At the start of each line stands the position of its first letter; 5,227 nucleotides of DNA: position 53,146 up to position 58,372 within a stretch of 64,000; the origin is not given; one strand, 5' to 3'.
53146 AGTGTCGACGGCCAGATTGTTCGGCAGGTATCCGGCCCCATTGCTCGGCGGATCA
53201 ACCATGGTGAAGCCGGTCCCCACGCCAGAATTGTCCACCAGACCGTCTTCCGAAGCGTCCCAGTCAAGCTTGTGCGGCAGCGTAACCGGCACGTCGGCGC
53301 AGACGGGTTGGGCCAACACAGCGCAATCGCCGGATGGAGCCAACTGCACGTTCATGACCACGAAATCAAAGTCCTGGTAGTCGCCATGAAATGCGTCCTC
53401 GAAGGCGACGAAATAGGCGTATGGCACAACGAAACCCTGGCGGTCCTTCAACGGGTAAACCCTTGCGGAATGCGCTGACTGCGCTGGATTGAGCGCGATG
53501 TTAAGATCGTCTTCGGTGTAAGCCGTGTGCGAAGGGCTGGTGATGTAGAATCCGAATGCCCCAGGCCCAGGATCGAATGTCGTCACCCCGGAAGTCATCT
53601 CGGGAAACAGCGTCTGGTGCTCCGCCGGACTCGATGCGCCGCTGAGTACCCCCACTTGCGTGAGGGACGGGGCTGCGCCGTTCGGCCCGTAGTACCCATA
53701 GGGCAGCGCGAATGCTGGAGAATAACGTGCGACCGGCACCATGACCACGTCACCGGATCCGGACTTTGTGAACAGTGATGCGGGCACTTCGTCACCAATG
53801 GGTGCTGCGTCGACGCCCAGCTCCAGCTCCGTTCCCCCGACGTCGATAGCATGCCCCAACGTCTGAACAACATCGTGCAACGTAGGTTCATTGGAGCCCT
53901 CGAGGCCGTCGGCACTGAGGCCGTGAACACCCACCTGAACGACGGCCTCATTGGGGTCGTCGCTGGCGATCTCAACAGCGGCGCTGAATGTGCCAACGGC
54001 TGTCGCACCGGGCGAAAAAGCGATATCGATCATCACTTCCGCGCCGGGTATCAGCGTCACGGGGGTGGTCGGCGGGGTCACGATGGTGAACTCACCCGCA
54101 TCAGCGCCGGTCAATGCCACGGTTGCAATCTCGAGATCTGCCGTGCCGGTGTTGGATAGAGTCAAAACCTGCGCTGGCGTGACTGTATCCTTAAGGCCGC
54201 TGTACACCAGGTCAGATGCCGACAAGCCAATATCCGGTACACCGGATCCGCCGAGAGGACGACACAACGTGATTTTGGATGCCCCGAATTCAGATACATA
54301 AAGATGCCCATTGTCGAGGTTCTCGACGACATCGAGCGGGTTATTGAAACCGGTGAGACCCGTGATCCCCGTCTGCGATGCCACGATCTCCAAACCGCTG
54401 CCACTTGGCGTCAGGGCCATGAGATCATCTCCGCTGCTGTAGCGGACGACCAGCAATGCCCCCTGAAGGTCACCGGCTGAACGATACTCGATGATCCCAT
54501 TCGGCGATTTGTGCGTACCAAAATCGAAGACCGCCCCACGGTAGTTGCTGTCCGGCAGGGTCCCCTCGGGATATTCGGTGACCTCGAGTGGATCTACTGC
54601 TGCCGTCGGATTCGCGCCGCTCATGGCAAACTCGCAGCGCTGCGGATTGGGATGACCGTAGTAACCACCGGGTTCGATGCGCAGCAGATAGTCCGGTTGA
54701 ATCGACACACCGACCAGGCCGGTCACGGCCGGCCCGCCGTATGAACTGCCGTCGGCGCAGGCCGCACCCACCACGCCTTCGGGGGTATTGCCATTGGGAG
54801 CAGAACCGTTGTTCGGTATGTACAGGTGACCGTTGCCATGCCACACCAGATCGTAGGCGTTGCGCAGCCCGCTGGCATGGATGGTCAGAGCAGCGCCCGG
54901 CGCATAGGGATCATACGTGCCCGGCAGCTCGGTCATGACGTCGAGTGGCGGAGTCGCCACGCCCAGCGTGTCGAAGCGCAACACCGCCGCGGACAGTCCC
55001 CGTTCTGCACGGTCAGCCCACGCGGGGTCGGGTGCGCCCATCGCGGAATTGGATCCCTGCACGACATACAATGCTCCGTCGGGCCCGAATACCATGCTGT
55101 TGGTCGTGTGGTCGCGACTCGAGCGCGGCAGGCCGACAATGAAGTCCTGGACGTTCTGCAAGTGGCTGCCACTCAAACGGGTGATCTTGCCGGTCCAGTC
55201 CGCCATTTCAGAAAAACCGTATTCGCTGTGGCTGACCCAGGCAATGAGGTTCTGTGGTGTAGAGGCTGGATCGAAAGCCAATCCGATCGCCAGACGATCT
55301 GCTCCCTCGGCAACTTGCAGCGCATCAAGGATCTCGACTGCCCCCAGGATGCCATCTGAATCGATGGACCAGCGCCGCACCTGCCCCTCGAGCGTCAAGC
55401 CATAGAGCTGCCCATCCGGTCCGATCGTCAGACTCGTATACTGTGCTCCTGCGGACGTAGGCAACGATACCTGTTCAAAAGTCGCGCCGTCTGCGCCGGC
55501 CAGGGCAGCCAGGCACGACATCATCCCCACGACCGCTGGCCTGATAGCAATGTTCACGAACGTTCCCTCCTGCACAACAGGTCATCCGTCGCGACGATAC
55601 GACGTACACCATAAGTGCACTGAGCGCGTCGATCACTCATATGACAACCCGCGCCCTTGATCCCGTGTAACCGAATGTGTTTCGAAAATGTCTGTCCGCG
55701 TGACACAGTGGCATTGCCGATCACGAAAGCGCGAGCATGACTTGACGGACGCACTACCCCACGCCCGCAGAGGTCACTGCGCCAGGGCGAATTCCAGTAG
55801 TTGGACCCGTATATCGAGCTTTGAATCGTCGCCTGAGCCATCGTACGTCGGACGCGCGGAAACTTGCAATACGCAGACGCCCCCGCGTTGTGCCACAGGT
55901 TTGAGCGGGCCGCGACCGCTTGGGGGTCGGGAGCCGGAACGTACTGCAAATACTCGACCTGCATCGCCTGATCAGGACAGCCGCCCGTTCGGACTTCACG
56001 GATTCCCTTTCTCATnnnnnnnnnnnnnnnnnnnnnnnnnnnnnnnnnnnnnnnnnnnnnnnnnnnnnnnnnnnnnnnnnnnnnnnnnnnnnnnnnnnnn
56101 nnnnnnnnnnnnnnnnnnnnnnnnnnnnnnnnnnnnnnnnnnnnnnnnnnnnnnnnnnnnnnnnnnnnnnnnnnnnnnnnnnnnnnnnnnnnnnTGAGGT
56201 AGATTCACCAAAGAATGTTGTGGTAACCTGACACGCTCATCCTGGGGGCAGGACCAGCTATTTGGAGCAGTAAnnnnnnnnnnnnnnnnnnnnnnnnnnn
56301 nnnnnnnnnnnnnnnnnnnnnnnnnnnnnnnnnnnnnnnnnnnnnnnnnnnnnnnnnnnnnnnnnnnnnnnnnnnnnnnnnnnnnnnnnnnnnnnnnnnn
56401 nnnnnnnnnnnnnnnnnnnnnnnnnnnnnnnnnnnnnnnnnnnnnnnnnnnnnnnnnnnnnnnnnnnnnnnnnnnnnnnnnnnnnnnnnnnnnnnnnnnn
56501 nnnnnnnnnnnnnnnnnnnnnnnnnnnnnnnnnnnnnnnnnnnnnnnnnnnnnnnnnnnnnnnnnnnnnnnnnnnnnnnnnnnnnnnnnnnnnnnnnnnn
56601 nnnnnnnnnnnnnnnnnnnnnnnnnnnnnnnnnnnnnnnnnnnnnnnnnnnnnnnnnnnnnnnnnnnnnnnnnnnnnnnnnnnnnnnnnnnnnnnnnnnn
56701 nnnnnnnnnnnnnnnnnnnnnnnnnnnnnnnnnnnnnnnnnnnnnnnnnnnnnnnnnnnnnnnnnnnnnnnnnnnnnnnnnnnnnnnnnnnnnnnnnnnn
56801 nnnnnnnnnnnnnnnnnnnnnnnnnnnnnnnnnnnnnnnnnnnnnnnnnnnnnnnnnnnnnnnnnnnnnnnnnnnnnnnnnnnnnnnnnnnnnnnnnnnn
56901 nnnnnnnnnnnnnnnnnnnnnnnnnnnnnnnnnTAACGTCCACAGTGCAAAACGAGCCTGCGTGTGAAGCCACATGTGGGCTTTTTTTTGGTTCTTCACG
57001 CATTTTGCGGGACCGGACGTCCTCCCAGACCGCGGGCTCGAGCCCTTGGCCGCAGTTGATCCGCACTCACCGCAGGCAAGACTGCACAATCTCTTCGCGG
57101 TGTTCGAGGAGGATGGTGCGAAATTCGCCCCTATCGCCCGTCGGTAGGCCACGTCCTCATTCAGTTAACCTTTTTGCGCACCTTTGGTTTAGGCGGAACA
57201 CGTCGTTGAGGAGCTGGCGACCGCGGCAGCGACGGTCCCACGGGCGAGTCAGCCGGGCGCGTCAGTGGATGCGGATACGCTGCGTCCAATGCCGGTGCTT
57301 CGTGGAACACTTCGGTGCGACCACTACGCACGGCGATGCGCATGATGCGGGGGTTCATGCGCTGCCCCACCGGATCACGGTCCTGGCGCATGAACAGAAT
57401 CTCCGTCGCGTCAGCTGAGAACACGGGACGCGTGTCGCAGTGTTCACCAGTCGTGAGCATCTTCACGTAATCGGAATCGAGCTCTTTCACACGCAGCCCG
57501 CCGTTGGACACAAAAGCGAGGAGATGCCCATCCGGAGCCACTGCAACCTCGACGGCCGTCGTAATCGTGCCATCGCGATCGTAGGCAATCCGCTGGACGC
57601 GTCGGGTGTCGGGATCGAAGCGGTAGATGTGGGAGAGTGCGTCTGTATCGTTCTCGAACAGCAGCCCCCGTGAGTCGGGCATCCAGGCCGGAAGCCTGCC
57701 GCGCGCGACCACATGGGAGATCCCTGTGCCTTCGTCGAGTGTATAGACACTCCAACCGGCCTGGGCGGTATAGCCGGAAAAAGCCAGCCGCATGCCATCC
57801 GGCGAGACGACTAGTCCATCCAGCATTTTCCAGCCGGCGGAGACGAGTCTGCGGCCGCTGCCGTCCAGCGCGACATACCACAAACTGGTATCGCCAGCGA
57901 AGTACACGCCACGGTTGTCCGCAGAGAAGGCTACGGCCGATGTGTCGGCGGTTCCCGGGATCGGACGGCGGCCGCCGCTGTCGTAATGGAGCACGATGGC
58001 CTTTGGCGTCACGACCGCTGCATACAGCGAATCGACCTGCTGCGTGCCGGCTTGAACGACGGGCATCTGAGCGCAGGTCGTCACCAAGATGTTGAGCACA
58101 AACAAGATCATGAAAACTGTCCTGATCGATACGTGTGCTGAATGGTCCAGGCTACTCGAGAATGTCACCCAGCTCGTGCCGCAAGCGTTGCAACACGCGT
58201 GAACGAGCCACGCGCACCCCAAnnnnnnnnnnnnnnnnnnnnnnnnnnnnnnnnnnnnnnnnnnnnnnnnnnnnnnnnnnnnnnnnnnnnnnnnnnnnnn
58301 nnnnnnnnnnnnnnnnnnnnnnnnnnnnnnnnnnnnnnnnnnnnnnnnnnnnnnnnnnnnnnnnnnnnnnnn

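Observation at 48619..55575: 2318-aa secreted mosaic protein: SGDH-like propeller + lectin-like modules + Cys-rich repeat array + dockerin-like pair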

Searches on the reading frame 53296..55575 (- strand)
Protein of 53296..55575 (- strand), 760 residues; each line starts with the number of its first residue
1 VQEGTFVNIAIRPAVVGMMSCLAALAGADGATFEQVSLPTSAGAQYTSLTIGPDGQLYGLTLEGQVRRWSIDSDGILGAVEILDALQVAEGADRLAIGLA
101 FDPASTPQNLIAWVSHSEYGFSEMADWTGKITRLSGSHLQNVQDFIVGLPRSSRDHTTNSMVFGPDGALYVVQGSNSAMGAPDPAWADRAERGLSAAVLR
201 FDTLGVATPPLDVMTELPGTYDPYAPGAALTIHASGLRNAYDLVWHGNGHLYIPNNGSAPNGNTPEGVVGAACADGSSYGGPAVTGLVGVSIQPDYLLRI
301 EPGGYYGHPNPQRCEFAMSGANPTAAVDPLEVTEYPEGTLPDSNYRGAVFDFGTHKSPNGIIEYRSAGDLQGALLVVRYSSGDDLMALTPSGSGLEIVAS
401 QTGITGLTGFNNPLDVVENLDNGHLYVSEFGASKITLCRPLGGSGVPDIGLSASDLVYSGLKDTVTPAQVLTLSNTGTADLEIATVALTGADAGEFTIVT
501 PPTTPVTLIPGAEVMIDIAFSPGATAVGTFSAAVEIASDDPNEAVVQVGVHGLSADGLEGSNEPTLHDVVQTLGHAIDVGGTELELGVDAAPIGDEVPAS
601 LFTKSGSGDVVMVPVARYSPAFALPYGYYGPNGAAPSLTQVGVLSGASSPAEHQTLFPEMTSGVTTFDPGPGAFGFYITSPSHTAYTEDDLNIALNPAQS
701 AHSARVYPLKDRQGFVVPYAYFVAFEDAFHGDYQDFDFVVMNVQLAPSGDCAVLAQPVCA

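Call 20: search_solved_structures(query=window:53296-55575:-, max_evalue=1, show_alignments=2)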
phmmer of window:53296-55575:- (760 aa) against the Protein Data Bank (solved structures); distinct sequences matched with E-value up to 1: 3.
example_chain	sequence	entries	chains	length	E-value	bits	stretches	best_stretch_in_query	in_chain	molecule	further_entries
1c9u_A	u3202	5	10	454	0.00055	21.7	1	48-287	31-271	SOLUBLE QUINOPROTEIN GLUCOSE DEHYDROGENASE | PROTEIN (SOLUBLE QUINOPROTEIN GLUCOSE DEHYDROGENASE) | Quinoprotein glucose dehydrogenase B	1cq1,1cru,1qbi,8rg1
8re0_A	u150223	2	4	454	0.00055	21.7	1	48-287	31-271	Quinoprotein glucose dehydrogenase B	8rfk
5min_A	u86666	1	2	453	0.0011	20.6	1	48-287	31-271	Quinoprotein glucose dehydrogenase B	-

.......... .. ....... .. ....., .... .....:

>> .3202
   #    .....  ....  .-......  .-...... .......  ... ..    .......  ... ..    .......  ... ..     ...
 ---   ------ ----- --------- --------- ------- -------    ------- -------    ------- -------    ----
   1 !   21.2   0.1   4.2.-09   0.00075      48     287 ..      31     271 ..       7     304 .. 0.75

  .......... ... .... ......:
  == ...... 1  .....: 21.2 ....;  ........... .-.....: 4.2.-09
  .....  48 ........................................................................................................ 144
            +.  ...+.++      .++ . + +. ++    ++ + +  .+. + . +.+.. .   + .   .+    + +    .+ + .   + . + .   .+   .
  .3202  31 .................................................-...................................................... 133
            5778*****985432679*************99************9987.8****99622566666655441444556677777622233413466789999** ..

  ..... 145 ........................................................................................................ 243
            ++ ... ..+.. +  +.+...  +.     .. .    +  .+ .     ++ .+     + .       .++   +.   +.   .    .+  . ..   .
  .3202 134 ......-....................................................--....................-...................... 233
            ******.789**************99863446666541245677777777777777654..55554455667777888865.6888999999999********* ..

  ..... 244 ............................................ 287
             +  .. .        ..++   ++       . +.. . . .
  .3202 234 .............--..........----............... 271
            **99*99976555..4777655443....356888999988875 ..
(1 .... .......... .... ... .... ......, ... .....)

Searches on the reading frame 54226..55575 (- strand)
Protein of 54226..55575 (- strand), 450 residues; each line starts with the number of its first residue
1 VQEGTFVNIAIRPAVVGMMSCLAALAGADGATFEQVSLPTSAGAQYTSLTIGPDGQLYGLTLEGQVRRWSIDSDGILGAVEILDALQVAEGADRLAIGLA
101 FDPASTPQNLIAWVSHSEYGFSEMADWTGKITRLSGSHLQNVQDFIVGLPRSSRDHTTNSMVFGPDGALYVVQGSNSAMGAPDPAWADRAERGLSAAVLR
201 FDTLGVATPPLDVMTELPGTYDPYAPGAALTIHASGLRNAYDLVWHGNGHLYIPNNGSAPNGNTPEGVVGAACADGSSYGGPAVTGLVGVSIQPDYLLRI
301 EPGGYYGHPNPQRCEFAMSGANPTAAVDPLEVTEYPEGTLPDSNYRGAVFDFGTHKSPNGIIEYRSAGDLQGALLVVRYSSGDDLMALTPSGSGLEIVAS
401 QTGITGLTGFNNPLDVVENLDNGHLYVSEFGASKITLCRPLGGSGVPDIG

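Call 6: search_protein_families(library=pfam, proteins=[window:54226-55575:-], max_evalue=1)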
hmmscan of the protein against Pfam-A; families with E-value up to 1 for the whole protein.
window:54226-55575:- (450 aa): 3 families
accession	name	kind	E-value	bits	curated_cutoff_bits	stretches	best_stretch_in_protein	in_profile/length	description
PF07995.17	GSDH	-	0.00016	21.6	25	1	52-259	10-203/332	Glucose / Sorbosone dehydrogenase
PF14517.12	Tachylectin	-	0.014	15.6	29.8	1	43-71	129-157/230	Tachylectin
PF01436.27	NHL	-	0.075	13.5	20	1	410-433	1-23/28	NHL repeat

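Call 7: search_protein_families(library=ncbifam, proteins=[window:54226-55575:-], max_evalue=1)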
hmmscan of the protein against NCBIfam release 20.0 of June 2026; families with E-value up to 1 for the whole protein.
window:54226-55575:- (450 aa): 4 families
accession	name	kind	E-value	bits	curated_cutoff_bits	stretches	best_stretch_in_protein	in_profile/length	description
TIGR03606.1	non_repeat_PQQ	subfamily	5.5e-07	28.8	434.55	1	48-286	34-272/454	glucose/sorbosone family PQQ-dependent dehydrogenase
TIGR02604.1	Piru_Ver_Nterm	subfamily_domain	6e-06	25.9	122.2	1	152-260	120-206/367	PVC-type heme-binding CxxCH protein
NF033206.1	ScyE_fam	subfamily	5.6e-05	22.8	80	0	233-260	3-30/333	ScyD/ScyE family protein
TIGR03803.2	Gloeo_Verruco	domain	0.00082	19.1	44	1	45-64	4-23/50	choice-of-anchor tandem repeat GloVer-containing protein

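Call 45: search_solved_structures(query=A4, max_evalue=0.01, show_alignments=2)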
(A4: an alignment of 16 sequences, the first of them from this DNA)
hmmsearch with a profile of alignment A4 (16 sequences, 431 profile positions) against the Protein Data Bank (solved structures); distinct sequences matched with E-value up to 0.01: 3.
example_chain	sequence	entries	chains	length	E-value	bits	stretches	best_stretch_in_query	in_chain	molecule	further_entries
5min_A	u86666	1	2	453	1.4e-06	30.5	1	7-234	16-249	Quinoprotein glucose dehydrogenase B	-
1c9u_A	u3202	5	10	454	1.5e-06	30.4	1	7-234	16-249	SOLUBLE QUINOPROTEIN GLUCOSE DEHYDROGENASE | PROTEIN (SOLUBLE QUINOPROTEIN GLUCOSE DEHYDROGENASE) | Quinoprotein glucose dehydrogenase B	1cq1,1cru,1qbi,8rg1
8re0_A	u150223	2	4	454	1.6e-06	30.3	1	7-234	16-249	Quinoprotein glucose dehydrogenase B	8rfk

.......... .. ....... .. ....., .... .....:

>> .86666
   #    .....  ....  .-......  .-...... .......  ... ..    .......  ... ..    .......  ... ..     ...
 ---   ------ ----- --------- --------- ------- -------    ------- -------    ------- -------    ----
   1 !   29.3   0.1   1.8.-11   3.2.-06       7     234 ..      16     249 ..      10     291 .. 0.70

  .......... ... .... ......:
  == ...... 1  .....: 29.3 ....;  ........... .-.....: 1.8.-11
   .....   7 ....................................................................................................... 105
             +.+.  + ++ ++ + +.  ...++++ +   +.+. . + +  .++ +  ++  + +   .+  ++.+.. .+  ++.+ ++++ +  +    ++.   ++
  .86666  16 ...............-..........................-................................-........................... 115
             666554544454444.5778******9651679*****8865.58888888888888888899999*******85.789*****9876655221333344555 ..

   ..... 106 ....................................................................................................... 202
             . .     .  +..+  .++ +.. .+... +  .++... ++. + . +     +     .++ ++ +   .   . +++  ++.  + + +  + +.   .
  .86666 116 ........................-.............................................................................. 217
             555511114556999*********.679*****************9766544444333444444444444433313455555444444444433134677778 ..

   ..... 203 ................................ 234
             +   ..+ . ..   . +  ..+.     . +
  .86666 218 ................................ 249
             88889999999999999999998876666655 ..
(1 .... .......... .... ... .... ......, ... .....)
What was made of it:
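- On Glucose/sorbosone dehydrogenase (PF07995; TIGR03606): HMMER alignments stop at sGDH residue ~250-290 (calls 20, 45).
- Only the first ~250 residues align to sGDH (calls 20, 45).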

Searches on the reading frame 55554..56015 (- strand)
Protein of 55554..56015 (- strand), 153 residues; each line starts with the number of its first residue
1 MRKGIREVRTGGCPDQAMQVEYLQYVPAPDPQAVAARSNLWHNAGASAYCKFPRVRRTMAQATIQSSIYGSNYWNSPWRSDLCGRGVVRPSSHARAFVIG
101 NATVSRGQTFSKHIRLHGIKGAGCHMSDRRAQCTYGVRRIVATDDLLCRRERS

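Call 77: search_protein_families(library=ncbifam, proteins=[window:55554-56015:-], max_evalue=0.001)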
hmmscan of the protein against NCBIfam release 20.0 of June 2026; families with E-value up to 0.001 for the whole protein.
window:55554-56015:- (153 aa): 0 families

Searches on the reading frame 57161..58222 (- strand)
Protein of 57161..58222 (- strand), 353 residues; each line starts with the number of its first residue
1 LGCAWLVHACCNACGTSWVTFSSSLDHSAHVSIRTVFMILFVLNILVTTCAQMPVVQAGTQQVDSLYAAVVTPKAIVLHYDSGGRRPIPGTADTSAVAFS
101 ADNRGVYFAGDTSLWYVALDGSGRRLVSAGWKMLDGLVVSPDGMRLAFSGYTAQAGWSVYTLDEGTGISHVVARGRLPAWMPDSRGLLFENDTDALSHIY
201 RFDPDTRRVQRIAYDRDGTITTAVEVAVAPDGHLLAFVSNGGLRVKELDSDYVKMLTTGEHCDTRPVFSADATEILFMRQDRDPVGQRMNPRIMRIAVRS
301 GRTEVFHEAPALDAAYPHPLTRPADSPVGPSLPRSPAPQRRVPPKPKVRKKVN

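Call 10: search_protein_families(library=pfam, proteins=[window:57161-58222:-], max_evalue=0.001)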
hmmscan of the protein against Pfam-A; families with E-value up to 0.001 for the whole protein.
window:57161-58222:- (353 aa): 1 family
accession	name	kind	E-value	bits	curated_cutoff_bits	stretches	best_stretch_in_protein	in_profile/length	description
PF07676.18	PD40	-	3.3e-07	30.5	20.9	0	227-242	15-30/38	WD40-like Beta Propeller Repeat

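Call 77: search_protein_families(library=ncbifam, proteins=[window:57161-58222:-], max_evalue=0.001)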
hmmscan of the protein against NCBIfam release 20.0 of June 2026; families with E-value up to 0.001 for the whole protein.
window:57161-58222:- (353 aa): 3 families
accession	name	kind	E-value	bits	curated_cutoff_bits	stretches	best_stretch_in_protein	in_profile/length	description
TIGR02800.1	propeller_TolB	equivalog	3e-11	42.9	343.15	1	138-282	241-387/418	Tol-Pal system beta propeller repeat protein TolB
NF033523.0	lasso_peptidase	equivalog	1.4e-08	34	400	0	83-152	79-152/638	Atxe2 family lasso peptide isopeptidase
NF053518.1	DipepPtdsDpp5Prph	equivalog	0.00057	18.5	900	0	231-305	217-291/655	dipeptidyl-peptidase Dpp5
